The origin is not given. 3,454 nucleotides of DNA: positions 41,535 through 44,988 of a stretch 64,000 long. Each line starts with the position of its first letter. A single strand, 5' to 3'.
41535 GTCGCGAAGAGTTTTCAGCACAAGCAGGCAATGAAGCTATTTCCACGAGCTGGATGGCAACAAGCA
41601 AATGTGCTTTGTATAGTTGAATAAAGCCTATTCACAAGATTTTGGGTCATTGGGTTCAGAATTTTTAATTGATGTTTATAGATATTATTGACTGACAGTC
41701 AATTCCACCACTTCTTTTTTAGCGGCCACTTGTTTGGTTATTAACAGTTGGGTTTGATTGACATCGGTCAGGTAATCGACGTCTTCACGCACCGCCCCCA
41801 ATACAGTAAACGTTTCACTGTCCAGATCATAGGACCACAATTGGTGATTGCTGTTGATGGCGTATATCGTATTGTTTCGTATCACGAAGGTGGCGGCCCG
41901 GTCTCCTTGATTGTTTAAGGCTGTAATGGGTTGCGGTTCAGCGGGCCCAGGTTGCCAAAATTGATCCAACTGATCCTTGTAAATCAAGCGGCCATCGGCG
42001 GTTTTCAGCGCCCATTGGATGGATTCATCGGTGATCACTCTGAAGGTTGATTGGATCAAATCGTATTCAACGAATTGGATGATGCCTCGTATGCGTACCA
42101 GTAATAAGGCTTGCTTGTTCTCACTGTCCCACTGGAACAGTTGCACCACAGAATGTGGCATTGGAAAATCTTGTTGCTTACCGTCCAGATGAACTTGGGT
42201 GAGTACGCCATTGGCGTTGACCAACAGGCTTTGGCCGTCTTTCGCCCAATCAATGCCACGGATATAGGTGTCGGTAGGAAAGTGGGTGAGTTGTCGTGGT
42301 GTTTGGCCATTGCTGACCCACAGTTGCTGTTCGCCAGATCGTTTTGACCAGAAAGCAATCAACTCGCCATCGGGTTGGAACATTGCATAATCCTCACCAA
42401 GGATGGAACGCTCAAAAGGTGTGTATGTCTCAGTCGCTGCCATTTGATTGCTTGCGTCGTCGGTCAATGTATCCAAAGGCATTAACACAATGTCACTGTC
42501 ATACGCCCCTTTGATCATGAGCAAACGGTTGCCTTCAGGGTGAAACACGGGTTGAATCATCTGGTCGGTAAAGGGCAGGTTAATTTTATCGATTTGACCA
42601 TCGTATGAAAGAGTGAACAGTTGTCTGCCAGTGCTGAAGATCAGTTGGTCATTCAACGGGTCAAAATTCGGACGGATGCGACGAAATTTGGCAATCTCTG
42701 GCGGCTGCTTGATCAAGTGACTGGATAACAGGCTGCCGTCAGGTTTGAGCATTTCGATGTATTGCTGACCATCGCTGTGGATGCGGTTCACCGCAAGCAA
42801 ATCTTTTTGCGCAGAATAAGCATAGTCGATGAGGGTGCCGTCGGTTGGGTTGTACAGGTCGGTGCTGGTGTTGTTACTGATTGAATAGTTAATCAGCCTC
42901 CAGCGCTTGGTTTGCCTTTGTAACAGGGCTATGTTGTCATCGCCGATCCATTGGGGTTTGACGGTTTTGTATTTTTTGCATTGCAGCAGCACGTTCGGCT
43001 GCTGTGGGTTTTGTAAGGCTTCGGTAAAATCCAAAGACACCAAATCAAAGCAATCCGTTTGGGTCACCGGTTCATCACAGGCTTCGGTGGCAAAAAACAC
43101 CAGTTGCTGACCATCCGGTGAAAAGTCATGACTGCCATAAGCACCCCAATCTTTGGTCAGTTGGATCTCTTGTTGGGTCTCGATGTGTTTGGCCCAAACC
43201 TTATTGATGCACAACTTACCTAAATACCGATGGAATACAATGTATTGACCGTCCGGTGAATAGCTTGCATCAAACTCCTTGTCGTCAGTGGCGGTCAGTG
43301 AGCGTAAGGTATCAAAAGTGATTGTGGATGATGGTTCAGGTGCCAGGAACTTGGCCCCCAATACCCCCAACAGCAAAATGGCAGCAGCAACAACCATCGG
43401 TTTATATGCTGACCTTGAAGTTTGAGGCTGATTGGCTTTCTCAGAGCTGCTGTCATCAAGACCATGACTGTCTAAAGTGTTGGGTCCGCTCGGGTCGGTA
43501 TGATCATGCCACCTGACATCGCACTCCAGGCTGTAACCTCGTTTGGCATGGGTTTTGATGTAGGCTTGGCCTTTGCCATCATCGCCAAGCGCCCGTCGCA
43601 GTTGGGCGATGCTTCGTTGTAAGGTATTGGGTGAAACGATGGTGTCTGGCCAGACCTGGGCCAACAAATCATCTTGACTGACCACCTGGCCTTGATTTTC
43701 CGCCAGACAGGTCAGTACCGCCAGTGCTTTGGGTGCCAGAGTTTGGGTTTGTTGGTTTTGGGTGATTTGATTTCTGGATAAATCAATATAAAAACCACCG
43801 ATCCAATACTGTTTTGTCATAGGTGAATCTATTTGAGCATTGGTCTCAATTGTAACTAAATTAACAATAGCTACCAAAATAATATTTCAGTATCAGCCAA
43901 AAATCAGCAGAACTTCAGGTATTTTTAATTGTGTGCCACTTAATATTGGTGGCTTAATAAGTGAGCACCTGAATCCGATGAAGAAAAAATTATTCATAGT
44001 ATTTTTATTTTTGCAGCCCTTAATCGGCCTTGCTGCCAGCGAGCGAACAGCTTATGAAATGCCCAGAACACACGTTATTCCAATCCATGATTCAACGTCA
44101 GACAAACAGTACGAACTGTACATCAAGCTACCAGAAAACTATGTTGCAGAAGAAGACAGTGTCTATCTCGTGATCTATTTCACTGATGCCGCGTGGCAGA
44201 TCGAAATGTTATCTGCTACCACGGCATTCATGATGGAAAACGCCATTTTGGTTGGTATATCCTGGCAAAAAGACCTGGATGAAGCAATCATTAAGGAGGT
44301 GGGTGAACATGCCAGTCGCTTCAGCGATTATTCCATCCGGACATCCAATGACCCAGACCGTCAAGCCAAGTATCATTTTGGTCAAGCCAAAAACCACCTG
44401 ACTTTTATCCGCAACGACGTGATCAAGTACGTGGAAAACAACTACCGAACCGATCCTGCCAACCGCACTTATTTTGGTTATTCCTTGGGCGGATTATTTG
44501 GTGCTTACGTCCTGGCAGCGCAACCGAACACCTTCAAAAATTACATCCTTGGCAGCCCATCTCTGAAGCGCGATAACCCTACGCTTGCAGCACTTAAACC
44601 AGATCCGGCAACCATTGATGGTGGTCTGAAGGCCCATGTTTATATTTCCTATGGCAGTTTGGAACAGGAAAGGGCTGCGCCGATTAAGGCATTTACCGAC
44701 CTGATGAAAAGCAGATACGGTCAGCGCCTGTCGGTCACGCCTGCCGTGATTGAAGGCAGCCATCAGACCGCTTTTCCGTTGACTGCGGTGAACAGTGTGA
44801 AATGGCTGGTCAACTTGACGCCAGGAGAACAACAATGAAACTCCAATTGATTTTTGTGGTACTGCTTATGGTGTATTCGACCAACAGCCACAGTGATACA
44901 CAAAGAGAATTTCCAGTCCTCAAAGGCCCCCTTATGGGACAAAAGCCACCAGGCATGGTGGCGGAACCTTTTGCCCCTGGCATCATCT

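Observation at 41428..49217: A ~7.5-kb gene block bracketed by a direct duplication of an ECF sigma promoter plus its first codons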

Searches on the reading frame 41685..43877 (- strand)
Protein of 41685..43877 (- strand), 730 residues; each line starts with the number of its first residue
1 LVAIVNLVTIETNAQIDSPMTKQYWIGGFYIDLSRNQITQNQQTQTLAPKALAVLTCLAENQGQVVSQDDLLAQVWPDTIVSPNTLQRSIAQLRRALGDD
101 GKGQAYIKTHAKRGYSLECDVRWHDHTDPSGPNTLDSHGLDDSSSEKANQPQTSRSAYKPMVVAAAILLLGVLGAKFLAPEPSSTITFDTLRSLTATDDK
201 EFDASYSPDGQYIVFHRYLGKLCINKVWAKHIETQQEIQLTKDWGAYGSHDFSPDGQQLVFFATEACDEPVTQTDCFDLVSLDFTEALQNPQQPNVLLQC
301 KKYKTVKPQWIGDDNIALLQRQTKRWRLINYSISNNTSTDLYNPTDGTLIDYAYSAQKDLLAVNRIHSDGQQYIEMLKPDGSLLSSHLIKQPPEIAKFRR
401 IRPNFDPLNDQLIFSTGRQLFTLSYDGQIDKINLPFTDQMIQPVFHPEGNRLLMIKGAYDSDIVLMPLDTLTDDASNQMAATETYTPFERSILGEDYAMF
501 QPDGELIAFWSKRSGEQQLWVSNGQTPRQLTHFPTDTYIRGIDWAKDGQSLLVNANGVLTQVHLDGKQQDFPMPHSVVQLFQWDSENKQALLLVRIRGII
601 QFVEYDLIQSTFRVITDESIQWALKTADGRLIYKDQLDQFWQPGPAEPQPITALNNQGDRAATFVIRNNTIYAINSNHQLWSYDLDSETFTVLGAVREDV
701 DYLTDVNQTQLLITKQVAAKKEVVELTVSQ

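Call 8: search_protein_families(library=pfam, proteins=[window:41685-43877:-])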
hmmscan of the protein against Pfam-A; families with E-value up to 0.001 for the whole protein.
window:41685-43877:- (730 aa): 2 families
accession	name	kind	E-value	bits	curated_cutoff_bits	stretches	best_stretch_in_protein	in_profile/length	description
PF00486.34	Trans_reg_C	-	1.1e-17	64.3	26.2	1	45-117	4-77/77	Transcriptional regulatory protein, C terminal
PF07676.18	PD40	-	2.3e-10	40.6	20.9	0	191-215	1-25/38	WD40-like Beta Propeller Repeat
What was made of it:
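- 41685..43877 (-): wHTH + PD40 (CadC-like) regulator, convergent with the stub promoter. The likely true start is at 43821. Pfam Trans_reg_C and PD40 (call 8).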

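Call 26: find_homologous_proteins(query=window:41685-43877:-, max_evalue=1e-30)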
Query window:41685-43877:- (730 aa): 527 proteins with E <= 1e-30 among 8000 candidates; the best 120 are listed.
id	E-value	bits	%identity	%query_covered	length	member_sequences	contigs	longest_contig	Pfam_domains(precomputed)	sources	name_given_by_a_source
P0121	0.0e+0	1676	100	100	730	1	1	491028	PF26549.1,PF26550.2,PF00486.35,PF07676.19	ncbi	-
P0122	0.0e+0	1637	100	97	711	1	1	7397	PF26549.1,PF26550.2,PF00486.35,PF07676.19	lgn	-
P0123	0.0e+0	1181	74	97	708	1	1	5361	PF26549.1,PF26550.2,PF00486.35,PF07676.19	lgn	-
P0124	0.0e+0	1163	71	97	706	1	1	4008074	PF26549.1,PF26550.2,PF00486.35,PF07676.19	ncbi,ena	-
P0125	0.0e+0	1117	67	97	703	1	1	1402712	PF26549.1,PF26550.2,PF00486.35,PF07676.19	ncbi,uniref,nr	ncbi:winged helix-turn-helix domain-containing protein [Marinicella rhabdoformis]|uniref:winged heli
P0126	0.0e+0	1093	67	97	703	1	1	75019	PF26549.1,PF26550.2,PF00486.35,PF07676.19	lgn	-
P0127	0.0e+0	1075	65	97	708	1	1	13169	PF26549.1,PF26550.2,PF00486.35,PF07676.19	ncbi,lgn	ncbi:MAG: winged helix-turn-helix domain-containing protein [Marinicella sp.]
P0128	0.0e+0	1071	65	97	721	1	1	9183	PF26549.1,PF26550.2,PF00486.35,PF07676.19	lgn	-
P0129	0.0e+0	1069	64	97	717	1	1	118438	PF26549.1,PF00486.35,PF07676.19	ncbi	-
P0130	0.0e+0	1069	64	97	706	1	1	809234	PF26549.1,PF00486.35,PF07676.19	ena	-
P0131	0.0e+0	1064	64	97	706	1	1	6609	PF26549.1,PF26550.2,PF00486.35,PF07676.19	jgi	-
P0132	0.0e+0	1058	66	97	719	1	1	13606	PF26549.1,PF26550.2,PF00486.35,PF07676.19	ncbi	-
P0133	0.0e+0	1054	63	97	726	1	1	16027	PF26549.1,PF26550.2,PF00486.35,PF07676.19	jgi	jgi:DNA-binding winged helix-turn-helix (wHTH) protein/dipeptidyl aminopeptidase/acylaminoacyl pepti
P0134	0.0e+0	1052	64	97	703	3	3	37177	PF26549.1,PF26550.2,PF00486.35,PF07676.19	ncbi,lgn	-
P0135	0.0e+0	1050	64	97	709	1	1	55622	PF26549.1,PF26550.2,PF00486.35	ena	-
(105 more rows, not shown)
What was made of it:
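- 41685..43877 (-): Best homologues are 74%, 71% and 67% identical (the last from Marinicella) (call 26).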

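Call 27: find_encoding_contigs(protein=P0124, flank=10000, max_places=3)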
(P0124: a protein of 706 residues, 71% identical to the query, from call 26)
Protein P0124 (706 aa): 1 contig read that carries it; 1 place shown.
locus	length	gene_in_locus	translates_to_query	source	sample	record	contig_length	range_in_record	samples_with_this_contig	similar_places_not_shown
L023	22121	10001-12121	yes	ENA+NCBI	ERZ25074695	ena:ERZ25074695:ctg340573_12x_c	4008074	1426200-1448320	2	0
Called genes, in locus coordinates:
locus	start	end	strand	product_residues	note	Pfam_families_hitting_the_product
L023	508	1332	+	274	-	PF01522:Polysacc_deac_1 (weak)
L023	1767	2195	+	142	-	-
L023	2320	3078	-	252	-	PF04140:ICMT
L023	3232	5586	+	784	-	PF00486:Trans_reg_C, PF00515:TPR_1 (faint), PF12895:ANAPC3 (faint), PF07719:TPR_2 (faint), PF13181:TPR_8 (faint), PF13428:TPR_14 (faint), PF13432:TPR_16 (faint), PF13424:TPR_12 (weak), +1 more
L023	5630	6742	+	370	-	PF01494:FAD_binding_3, PF13450:NAD_binding_8 (weak), PF01494:FAD_binding_3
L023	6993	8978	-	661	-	PF07676:PD40 (faint), PF00144:Beta-lactamase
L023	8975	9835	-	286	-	PF00756:Esterase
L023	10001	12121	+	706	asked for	PF00486:Trans_reg_C, PF07676:PD40 (faint), PF26549:Tricorn_N (faint), PF26550:Tricorn_2nd (faint)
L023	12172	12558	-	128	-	-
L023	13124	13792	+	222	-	PF08279:HTH_11, PF13280:WYL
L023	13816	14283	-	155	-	-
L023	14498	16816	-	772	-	PF05569:Peptidase_M56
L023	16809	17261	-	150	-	PF03965:Penicillinase_R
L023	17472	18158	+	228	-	-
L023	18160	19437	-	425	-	PF03486:HI0933_like (faint), PF07992:Pyr_redox_2 (faint), PF00070:Pyr_redox (faint), PF00890:FAD_binding_2 (faint), PF01266:DAO, PF13450:NAD_binding_8 (weak), PF13738:Pyr_redox_3 (faint)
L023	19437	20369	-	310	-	PF05544:Pro_racemase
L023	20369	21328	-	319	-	PF00701:DHDPS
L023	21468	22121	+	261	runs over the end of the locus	PF08448:PAS_4, PF12833:HTH_18, PF00165:HTH_AraC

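Call 28: find_encoding_contigs(protein=P0123, flank=6000, max_places=3)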
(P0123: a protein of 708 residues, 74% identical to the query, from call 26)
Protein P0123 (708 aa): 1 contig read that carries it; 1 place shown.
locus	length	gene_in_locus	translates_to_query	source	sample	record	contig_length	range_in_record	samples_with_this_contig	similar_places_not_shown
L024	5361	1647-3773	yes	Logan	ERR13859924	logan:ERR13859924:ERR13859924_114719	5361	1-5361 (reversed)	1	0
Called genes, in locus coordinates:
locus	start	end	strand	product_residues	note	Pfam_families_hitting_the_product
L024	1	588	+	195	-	?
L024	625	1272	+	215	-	PF02517:Rce1-like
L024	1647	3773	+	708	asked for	PF00486:Trans_reg_C, PF07676:PD40 (faint), PF26549:Tricorn_N (faint), PF26550:Tricorn_2nd (faint)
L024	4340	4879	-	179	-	PF00383:dCMP_cyt_deam_1, PF14437:MafB19-deam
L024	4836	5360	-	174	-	?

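Call 66: search_dna_similar(query=window:41685-43877:-, collection=plasmids, mode=protein, max_rows=10)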
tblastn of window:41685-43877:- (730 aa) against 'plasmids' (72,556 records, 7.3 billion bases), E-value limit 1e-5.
Records with a match: 267; places in all: 338; records where one place covers at least 80% of the query: 2.
Best place of each record, by identity: 60-80% 2; <60% 265.
By first word of the organism name: Sinorhizobium 92; Rhizobium 61; Vibrio 14; Ensifer 10; Agrobacterium 9; Burkholderia 9; Escherichia 9; Paraburkholderia 8; Pseudoalteromonas 6; Bradyrhizobium 5; and 27 more.
By predicted mobility (MOB-suite, as given by PLSDB): non-mobilizable 113; conjugative 81; mobilizable 73.
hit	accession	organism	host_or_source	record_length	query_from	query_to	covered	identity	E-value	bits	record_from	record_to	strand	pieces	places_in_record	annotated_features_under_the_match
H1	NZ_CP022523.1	Pseudoalteromonas sp. NC201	pure culture,sea water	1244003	20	729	97%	58.1%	0e+0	816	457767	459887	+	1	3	none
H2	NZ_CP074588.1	Pseudoalteromonas piscicida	mixed culture,water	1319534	20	729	97%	57.7%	0e+0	808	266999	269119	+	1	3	none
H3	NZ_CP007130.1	Gemmatirosa kalamazoonensis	-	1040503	29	271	33%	27.7%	2e-7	62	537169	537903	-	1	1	record has no annotation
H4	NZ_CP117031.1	Vibrio tubiashii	Babylonia areolata,bacterial pure ...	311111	54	157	14%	45.2%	1e-11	76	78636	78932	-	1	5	winged helix-turn-helix domain-containing protein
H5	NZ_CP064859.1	Vibrio europaeus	shellfish hatchery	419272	54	157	14%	45.2%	1e-11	76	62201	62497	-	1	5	winged helix-turn-helix domain-containing protein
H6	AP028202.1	Paraburkholderia largidicola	Physopelta gutta,midgut,Midgut crypts ...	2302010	17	144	18%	35.9%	3e-9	69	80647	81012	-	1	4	hypothetical protein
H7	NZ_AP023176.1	Paraburkholderia largidicola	Physopelta gutta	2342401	17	144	18%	35.9%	3e-9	69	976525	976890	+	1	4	none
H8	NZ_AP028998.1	Paraburkholderia sp. 22B1P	-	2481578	17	144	18%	35.9%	3e-9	69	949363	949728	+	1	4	none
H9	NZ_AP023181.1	Paraburkholderia sp. PGU19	Physopelta gutta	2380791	17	154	19%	33.3%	2e-8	66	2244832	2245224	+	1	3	none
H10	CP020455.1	Vibrio coralliilyticus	Crassostrea gigas (Pacific ...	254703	54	153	14%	45.1%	4e-11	75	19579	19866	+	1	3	none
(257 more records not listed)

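Call 80: search_protein_families(library=ncbifam, proteins=[window:41685-43877:-], max_evalue=0.001)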
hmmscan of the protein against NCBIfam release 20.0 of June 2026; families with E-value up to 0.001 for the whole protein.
window:41685-43877:- (730 aa): 30 families (the best 25 are shown)
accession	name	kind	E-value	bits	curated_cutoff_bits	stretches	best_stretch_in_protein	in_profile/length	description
NF007540.1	PRK10153.1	equivalog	5.1e-16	58.6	400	1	26-150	8-133/516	lysine decarboxylation/transport transcriptional activator CadC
NF009037.0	PRK12370.1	equivalog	4.1e-15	55.2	589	1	19-119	9-107/553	HilA/EilA family virulence transcriptional regulator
NF033117.2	vanR_ACDEGLN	exception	3.8e-12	46.3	350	1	20-118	127-226/226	VanR-ABDEGLN family response regulator transcription factor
NF005568.0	PRK07239.1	equivalog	4.2e-12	45.7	273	1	26-122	285-376/381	uroporphyrinogen-III synthase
TIGR02800.1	propeller_TolB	equivalog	1.5e-10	40.6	343.15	1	199-264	191-254/418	Tol-Pal system beta propeller repeat protein TolB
NF053854.1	RespRegPhoBBctds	equivalog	1.8e-09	37.3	270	1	15-117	124-224/225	two-component system response regulator PhoB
NF033523.0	lasso_peptidase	equivalog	4.2e-09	35.7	400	1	459-560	47-155/638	Atxe2 family lasso peptide isopeptidase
NF045944.1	ResRegRpaBCyano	equivalog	2.7e-08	33.5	330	1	15-117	122-227/229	response regulator transcription factor RpaB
TIGR02154.1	PhoB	equivalog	1.5e-07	31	296.2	1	24-117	132-225/226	phosphate regulon transcriptional regulator PhoB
NF000404.1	vanR-D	exception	1.9e-07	30.9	500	1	23-118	135-231/232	vancomycin resistance response regulator transcription factor VanR-D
NF000401.1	vanR-A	exception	2.4e-07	30.4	500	1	28-118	138-230/231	vancomycin resistance response regulator transcription factor VanR-A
NF007982.1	PRK10710.1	equivalog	6.9e-07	29.1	380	1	27-121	136-231/235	envelope stress response regulator BaeR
NF007820.0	PRK10529.1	equivalog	9.9e-07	28.4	325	1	28-115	133-221/225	two-component system response regulator KdpE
NF008078.0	PRK10816.1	equivalog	1.2e-06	28.2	336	1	26-118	129-221/223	two-component system response regulator PhoP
NF033120.0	vanR_FM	exception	2e-06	27.6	460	1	22-117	133-229/231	vancomycin resistance response regulator transcription factor, VanR-F/VanR-M family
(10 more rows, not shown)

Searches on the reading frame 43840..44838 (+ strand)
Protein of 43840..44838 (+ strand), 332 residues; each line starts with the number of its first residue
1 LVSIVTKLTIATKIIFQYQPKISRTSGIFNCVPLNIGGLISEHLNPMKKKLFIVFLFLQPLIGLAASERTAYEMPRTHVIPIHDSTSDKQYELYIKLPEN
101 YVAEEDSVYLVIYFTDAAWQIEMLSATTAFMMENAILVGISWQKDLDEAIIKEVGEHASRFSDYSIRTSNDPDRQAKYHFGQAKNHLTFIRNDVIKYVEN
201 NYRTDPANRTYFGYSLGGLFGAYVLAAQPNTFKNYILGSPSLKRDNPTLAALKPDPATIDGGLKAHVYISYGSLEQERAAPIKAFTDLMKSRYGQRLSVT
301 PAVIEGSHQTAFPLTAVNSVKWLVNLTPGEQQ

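Call 8: search_protein_families(library=pfam, proteins=[window:43840-44838:+])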
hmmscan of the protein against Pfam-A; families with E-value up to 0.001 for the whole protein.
window:43840-44838:+ (332 aa): 1 family
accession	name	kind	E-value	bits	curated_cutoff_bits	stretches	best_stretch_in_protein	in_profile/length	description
PF00756.26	Esterase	-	2.9e-11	44.1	22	1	88-244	5-152/251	Putative esterase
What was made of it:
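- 43840..44838 (+): esterase gene (likely start at 43978). Pfam Esterase (call 8).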

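Call 80: search_protein_families(library=ncbifam, proteins=[window:43840-44838:+], max_evalue=0.001)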
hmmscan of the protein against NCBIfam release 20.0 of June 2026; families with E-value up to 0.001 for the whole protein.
window:43840-44838:+ (332 aa): 0 families
